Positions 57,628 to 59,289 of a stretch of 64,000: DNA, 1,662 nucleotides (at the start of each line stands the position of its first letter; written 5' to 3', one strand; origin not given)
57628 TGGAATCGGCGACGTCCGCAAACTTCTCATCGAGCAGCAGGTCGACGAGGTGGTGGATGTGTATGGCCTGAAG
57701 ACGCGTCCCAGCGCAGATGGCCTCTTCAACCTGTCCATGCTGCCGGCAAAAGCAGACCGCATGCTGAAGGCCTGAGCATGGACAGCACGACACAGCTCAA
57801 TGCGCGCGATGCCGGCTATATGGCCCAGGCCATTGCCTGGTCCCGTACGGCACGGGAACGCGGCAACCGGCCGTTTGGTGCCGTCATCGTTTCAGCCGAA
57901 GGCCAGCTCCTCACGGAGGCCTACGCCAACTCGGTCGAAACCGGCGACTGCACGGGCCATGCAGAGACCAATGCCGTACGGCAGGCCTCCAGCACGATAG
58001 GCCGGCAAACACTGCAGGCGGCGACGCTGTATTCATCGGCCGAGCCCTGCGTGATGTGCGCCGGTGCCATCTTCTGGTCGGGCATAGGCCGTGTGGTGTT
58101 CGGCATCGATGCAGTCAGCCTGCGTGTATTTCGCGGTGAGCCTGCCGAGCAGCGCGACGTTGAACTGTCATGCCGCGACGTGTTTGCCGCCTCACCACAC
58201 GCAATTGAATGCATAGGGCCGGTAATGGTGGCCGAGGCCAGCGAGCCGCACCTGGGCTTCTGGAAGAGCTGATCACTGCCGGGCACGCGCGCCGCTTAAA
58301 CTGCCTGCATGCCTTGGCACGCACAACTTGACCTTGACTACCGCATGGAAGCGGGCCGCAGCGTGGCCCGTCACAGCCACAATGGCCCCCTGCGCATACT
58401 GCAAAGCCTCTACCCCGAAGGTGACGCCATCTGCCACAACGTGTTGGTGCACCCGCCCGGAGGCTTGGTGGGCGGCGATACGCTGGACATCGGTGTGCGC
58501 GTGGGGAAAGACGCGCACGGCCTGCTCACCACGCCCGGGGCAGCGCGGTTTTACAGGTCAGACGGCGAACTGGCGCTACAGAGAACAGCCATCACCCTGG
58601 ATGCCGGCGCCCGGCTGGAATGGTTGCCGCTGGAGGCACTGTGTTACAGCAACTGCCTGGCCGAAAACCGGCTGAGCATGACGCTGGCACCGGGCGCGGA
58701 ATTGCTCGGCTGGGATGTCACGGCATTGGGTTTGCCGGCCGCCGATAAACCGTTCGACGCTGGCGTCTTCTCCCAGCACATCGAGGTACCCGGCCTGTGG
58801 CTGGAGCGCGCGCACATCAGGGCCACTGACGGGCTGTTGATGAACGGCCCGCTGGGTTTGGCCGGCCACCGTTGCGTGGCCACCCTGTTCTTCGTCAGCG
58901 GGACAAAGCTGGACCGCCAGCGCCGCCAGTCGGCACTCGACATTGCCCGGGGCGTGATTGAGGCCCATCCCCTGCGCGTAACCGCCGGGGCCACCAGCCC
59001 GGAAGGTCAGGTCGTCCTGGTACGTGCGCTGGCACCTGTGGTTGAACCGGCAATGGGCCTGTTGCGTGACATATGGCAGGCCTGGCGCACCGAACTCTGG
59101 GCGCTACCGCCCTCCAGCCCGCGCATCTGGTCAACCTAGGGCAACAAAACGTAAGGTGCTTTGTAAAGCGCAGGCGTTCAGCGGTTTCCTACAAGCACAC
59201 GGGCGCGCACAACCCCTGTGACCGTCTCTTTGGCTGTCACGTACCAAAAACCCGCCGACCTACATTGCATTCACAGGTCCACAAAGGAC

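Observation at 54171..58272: Riboswitch-gated Rieske oxygenase + 2OG-Fe(II) oxygenase + orphan NMT1 binding protein + CDA-fold deaminase: candidate uncharacterised purine oxidation/modification module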

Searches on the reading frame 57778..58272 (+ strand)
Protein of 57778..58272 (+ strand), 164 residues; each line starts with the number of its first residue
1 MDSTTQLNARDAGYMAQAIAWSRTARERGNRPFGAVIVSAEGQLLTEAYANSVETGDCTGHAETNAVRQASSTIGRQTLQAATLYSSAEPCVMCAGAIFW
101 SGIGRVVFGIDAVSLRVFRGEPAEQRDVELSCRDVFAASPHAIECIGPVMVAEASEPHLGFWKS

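Call 3: search_protein_families(library=pfam, proteins=[window:57778-58272:+])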
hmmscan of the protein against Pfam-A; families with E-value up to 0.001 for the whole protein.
window:57778-58272:+ (164 aa): 3 families
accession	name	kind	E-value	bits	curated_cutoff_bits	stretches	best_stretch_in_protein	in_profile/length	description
PF00383.29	dCMP_cyt_deam_1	-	2.2e-23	82.5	25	1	11-109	4-101/102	Cytidine and deoxycytidylate deaminase zinc-binding region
PF14437.12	MafB19-deam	-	3.6e-19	69.5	27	1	13-111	5-102/142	MafB19-like deaminase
PF14439.12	Bd3614-deam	-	4.2e-09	36.8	38.5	1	26-101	3-77/113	Bd3614-like deaminase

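Call 4: search_protein_families(library=ncbifam, proteins=[window:57778-58272:+])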
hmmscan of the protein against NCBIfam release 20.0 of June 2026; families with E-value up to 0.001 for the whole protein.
window:57778-58272:+ (164 aa): 5 families
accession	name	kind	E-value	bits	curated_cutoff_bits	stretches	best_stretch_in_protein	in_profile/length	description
NF008113.2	PRK10860.1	equivalog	2.6e-22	79.4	150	1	9-111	5-106/165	tRNA adenosine(34) deaminase TadA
NF041025.1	antiphage_deaminase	equivalog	3.8e-08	32.6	400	1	61-108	339-385/437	anti-phage dCTP deaminase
TIGR00326.1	eubact_ribD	equivalog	2.4e-06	27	156.35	1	19-110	7-94/343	bifunctional diaminohydroxyphosphoribosylaminopyrimidine deaminase/5-amino-6-(5-phosphoribosylamino)uracil reductase RibD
TIGR02571.1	ComEB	equivalog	5.7e-05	23.1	219.45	1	56-111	62-117/151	ComE operon protein 2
NF008052.0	PRK10786.1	equivalog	7.6e-05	21.6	500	1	10-110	2-100/367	bifunctional diaminohydroxyphosphoribosylaminopyrimidine deaminase/5-amino-6-(5-phosphoribosylamino)uracil reductase RibD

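Call 15: search_solved_structures(query=window:57778-58272:+, max_evalue=0.001, show_alignments=2)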
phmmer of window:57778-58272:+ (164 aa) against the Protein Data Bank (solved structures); distinct sequences matched with E-value up to 0.001: 50.
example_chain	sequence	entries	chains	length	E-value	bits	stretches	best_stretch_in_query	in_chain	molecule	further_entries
8e2p_A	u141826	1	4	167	3.3e-17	66.3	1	14-111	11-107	tRNA-specific adenosine deaminase 8.20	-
8e2q_A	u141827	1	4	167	3.3e-17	66.2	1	14-111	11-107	tRNA-specific adenosine deaminase 1.17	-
8e2s_A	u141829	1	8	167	1.9e-16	63.8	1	14-111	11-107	tRNA-specific adenosine deaminase 1.19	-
8e2r_A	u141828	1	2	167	2.9e-16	63.2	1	14-111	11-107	tRNA-specific adenosine deaminase 1.14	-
6vpc_E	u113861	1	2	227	8.5e-16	61.7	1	14-111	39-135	t-RNA adenine deaminase A v8e (TadA-8e)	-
8wlw_A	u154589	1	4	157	1.6e-15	60.8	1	10-119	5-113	CMP/dCMP deaminase, zinc-binding protein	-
5xkq_A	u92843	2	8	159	1.9e-15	60.6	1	10-116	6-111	CMP/dCMP deaminase, zinc-binding protein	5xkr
7cph_A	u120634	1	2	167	1.9e-15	60.5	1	10-110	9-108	tRNA-specific adenosine deaminase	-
8wlx_A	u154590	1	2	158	1.9e-15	60.5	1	10-116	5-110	CMP/dCMP deaminase, zinc-binding protein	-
5xko_A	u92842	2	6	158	2e-15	60.4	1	10-116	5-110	Cytidine/deoxycytidylate deaminase, zinc-binding region | CMP/dCMP deaminase, zinc-binding protein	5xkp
8wlv_A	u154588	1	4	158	2.1e-15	60.4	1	10-116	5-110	CMP/dCMP deaminase, zinc-binding protein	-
2a8n_A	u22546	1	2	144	5.4e-15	59.1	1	13-110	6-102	cytidine and deoxycytidylate deaminase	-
2b3j_A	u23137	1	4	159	6.5e-15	58.8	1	10-111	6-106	tRNA adenosine deaminase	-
1wkq_A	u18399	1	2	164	1.1e-14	58.1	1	30-108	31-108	Guanine deaminase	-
1tiy_A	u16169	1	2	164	1.2e-14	58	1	31-108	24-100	Guanine deaminase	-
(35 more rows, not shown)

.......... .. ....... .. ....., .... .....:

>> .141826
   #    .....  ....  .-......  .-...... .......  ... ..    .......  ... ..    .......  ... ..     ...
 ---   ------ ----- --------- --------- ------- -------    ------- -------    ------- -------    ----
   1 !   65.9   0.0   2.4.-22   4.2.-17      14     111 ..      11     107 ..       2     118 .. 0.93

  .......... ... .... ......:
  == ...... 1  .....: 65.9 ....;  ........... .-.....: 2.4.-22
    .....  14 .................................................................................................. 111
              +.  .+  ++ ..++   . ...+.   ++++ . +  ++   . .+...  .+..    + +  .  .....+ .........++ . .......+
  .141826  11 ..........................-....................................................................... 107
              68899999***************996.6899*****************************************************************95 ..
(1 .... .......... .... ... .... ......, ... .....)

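Call 91: find_homologous_proteins(query=window:57778-58272:+, max_evalue=1e-10)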
Query window:57778-58272:+ (164 aa): 2002 proteins with E <= 1e-10 among 2079 candidates; the best 120 are listed.
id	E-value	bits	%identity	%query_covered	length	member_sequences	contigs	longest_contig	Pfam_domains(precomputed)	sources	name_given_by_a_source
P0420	1.7e-103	361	100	100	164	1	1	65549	PF00383.30,PF14437.13,PF14439.13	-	-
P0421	4.5e-102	357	99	100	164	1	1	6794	PF00383.30,PF14437.13,PF14439.13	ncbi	-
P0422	1.2e-98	346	95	100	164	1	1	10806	PF00383.30,PF14437.13,PF14439.13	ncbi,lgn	-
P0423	3.8e-97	341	94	100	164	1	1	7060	PF00383.30,PF14437.13,PF14439.13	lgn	-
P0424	6.4e-88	311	85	99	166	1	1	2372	PF00383.30,PF14437.13,PF14439.13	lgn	-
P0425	2.4e-87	309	86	99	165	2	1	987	PF00383.30,PF14437.13,PF14439.13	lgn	-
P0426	6.7e-87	307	84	99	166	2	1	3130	PF00383.30,PF14437.13,PF14439.13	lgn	-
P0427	7.8e-86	304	86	98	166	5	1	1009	PF00383.30,PF14437.13,PF14439.13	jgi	jgi:tRNA(adenine34) deaminase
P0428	1.0e-85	303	84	99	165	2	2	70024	PF00383.30,PF14437.13,PF14439.13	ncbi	ncbi:MAG: nucleoside deaminase [Pseudomonadota bacterium]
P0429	1.4e-85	303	83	100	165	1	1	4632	PF00383.30,PF14437.13,PF14439.13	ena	-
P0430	3.1e-85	302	83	99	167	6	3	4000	PF00383.30,PF14437.13,PF14439.13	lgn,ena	-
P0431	5.8e-85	301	82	99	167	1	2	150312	PF00383.30,PF14437.13,PF14439.13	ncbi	ncbi:MAG: nucleoside deaminase [Pseudomonadota bacterium]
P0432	2.3e-84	299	83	99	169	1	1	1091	PF00383.30,PF14437.13,PF14439.13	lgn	-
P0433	3.3e-84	299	83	99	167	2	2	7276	PF00383.30,PF14437.13,PF14439.13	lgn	-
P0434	4.4e-84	298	82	100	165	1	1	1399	PF00383.30,PF14437.13,PF14439.13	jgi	jgi:tRNA(adenine34) deaminase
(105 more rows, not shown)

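Call 101: predict_structure(alignment_id=A4)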
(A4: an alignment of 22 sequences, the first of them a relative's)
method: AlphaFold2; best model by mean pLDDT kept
length: 164 residues; sequences in the alignment: 22
mean_pLDDT: 88.0   pTM: 0.87
mean pLDDT of the five models: 88.0, 87.8, 86.3, 83.7, 74.1
residues with pLDDT >= 90: 105; 70-90: 39; 50-70: 18; < 50: 2
segments of 3 or more residues with pLDDT < 50: none
pLDDT, mean of each block of 10 residues (from residue 1): 73 98 92 96 97 70 95 96 96 91 96 86 66 85 93 90 58
secondary structure, 60 per line:
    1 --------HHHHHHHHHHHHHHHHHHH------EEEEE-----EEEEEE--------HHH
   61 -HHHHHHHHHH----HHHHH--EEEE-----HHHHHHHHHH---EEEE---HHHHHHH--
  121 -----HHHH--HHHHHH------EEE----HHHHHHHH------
elements in order: H9-27 E34-38 E44-49 H62-71 H76-80 E83-86 H92-101 E105-108 H112-118 H126-129 H132-137 E144-146 H151-158

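Call 103: fold_search(model_id=the predicted structure, library=pdb)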
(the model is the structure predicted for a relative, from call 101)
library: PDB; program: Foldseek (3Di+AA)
matches with E <= 10: 689; with E <= 0.001: 143
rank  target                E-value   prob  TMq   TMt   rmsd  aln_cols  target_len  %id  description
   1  8wlw_A                7.2e-14  1.00  0.75  0.78   3.1       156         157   29  Crystal structure of DelP123_Msd in complex with 5-azauracil (released 2024-09-18)
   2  5xko_B                1.0e-13  1.00  0.74  0.76   3.5       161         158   27  Crystal structure of native Msmeg3575 deaminase from Mycobacterium smegmatis (released 2017-08-09)
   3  8wlx_A                1.5e-13  1.00  0.77  0.79   3.1       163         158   28  Crystal structure of P123A_Msd (released 2024-09-18)
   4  8wlw_B                2.3e-13  1.00  0.73  0.77   3.1       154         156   30  Crystal structure of DelP123_Msd in complex with 5-azauracil (released 2024-09-18)
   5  8wlv_A                2.5e-13  1.00  0.76  0.79   3.1       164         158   28  Crystal structure of P122A_Msd in complex with 5-azauracil (released 2024-09-18)
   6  5xkp_A                3.2e-13  1.00  0.75  0.78   3.2       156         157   27  Crystal structure of Msmeg3575 in complex with 5-azacytosine (released 2017-08-09)
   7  5xkq_C                6.6e-13  1.00  0.75  0.79   3.1       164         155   26  Crystal structure of Msmeg3575 in complex with ammeline (released 2017-08-09)
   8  5xko_A                8.1e-13  1.00  0.77  0.80   3.2       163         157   27  Crystal structure of native Msmeg3575 deaminase from Mycobacterium smegmatis (released 2017-08-09)
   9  5xkq_A                2.2e-12  1.00  0.75  0.79   3.0       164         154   25  Crystal structure of Msmeg3575 in complex with ammeline (released 2017-08-09)
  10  5xkq_B                2.3e-12  1.00  0.77  0.81   2.7       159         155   25  Crystal structure of Msmeg3575 in complex with ammeline (released 2017-08-09)
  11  8e2r_B                4.7e-11  1.00  0.68  0.76   4.0       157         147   30  Crystal structure of TadAC-1.14 (released 2023-01-11)
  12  8e2r_A                6.1e-11  1.00  0.68  0.77   3.5       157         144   31  Crystal structure of TadAC-1.14 (released 2023-01-11)
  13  8e2q_A                7.0e-11  1.00  0.70  0.75   3.7       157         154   30  Crystal structure of TadAC-1.17 in a complex with ssDNA (released 2023-01-11)
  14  6vpc_E                7.0e-11  1.00  0.68  0.76   3.6       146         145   29  Structure of the SpCas9 DNA adenine base editor - ABE8e (released 2020-07-29)
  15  3ocq                  9.0e-11  1.00  0.71  0.79   3.4       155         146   30  crystal structure of tRNA-specific Adenosine deaminase from Salmonella enterica (released 2010-08-18)
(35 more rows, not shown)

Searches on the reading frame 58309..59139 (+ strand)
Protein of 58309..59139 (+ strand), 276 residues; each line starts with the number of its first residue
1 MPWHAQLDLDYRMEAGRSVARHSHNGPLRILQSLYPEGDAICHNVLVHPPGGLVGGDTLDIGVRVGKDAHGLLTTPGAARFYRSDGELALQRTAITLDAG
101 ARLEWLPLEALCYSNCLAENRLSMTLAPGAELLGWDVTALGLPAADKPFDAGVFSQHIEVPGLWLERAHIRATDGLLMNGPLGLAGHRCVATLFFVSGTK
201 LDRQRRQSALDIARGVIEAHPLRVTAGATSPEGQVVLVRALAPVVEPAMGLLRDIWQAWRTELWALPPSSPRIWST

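Call 3: search_protein_families(library=pfam, proteins=[window:58309-59139:+])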
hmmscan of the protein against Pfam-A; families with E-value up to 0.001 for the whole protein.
window:58309-59139:+ (276 aa): 1 family
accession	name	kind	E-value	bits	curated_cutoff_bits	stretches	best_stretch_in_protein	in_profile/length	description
PF01774.22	UreD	-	3e-45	155.2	27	1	45-246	1-200/201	UreD urease accessory protein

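Call 4: search_protein_families(library=ncbifam, proteins=[window:58309-59139:+])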
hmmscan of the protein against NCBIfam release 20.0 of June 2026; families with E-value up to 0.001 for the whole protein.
window:58309-59139:+ (276 aa): 0 families
